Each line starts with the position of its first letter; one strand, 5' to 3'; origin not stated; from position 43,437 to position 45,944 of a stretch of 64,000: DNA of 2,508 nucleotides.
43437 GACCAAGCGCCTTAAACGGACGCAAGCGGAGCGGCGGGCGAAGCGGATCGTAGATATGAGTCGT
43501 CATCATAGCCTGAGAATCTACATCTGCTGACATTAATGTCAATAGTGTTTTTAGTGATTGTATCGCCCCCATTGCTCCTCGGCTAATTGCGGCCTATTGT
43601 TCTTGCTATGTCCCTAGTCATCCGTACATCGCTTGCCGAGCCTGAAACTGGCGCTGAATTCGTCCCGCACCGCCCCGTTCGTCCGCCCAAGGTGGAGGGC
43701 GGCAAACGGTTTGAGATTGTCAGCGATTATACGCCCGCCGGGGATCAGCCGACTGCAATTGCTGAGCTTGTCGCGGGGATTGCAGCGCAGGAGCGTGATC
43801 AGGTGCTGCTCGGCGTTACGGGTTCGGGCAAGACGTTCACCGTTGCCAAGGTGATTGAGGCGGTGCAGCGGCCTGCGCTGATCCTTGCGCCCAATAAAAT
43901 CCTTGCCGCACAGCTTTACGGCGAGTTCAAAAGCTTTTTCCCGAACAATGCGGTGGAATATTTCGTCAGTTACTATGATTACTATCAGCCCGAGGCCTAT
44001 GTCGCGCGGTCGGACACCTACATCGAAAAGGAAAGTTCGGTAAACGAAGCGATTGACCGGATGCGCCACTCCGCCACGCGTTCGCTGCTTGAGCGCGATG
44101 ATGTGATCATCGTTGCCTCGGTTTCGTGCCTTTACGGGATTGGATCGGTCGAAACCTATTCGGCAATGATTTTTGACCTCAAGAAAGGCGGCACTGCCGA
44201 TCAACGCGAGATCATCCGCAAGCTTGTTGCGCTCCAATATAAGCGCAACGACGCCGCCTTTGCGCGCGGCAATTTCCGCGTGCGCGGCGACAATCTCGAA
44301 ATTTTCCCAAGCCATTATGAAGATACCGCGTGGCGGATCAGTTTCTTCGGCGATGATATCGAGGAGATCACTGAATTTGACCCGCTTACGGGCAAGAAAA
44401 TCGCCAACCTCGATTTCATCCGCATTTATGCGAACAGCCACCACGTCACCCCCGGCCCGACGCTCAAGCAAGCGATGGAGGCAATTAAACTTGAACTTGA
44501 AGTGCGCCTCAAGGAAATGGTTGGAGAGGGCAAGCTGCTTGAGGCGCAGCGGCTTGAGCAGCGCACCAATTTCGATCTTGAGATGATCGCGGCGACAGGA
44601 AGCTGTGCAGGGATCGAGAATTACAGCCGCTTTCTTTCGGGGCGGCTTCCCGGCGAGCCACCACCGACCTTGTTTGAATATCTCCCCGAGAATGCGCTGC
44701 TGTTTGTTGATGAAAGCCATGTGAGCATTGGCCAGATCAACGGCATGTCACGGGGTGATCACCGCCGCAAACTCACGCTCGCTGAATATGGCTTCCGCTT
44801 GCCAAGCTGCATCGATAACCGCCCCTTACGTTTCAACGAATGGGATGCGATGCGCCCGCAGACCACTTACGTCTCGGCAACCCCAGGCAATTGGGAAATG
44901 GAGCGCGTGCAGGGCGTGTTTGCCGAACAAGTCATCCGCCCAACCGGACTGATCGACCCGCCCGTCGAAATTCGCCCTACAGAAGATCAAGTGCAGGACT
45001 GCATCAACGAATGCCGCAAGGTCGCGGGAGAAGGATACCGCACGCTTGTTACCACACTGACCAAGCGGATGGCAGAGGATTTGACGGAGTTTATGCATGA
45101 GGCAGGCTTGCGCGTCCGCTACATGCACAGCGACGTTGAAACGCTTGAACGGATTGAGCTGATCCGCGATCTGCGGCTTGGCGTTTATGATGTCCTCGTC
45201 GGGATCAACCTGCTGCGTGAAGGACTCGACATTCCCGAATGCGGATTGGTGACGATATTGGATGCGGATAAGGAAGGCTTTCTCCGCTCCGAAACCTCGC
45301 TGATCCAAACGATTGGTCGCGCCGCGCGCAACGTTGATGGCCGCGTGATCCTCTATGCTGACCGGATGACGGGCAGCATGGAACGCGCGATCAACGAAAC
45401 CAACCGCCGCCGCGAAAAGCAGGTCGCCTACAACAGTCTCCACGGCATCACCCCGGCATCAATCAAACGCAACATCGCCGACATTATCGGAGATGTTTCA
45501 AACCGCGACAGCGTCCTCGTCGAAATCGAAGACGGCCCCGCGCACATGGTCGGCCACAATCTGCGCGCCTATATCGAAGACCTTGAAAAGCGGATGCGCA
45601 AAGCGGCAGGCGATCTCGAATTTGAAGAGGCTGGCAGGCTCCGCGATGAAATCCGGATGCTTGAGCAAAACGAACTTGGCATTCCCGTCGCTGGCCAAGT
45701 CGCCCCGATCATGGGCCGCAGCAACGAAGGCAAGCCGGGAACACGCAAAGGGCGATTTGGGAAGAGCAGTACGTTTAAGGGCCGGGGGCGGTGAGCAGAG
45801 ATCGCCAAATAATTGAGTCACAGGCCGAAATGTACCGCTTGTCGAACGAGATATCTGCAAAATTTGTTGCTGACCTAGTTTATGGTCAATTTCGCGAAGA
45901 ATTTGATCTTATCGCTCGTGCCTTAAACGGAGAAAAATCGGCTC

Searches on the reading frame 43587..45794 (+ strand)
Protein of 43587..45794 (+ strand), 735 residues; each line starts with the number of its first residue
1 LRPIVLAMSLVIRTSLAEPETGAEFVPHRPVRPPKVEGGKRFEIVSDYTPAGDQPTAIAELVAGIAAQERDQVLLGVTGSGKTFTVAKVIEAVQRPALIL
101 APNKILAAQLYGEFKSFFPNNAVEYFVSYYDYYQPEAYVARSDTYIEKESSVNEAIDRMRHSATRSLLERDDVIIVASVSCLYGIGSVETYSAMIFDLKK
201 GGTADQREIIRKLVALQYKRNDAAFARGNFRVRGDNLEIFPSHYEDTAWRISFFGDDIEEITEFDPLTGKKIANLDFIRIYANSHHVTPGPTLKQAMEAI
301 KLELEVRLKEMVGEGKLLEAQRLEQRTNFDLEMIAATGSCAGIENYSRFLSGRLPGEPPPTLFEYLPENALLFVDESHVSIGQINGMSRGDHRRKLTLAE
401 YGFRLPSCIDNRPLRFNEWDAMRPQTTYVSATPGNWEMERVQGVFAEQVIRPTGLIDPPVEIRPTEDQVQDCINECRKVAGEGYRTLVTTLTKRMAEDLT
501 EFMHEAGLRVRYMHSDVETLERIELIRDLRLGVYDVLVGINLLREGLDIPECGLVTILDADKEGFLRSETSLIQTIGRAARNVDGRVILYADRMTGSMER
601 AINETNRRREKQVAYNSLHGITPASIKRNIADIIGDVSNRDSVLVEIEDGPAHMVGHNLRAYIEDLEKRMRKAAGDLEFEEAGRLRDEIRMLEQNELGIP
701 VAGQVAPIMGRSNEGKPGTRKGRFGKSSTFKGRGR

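Call 20: search_protein_families(library=pfam, proteins=[window:43587-45794:+])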
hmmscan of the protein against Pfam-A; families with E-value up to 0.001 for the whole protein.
window:43587-45794:+ (735 aa): 6 families
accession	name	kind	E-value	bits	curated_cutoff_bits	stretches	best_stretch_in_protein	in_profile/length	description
PF17757.6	UvrB_inter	-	4.8e-32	110.4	22.9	1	197-285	2-90/91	UvrB interaction domain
PF12344.14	UvrB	-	1.3e-21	76.6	27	1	589-630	1-42/43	Ultra-violet resistance protein B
PF00271.37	Helicase_C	-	3.9e-18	66.2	23.5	1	480-582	12-109/110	Helicase conserved C-terminal domain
PF04851.21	ResIII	-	6.6e-12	46.1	22.5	1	52-175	6-130/164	Type III restriction enzyme, res subunit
PF00270.35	DEAD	-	1.9e-07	31.4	26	1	57-123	7-76/167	DEAD/DEAH box helicase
PF02151.25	UVR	-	3.5e-07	30.2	21.5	1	662-694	3-35/36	UvrB/uvrC motif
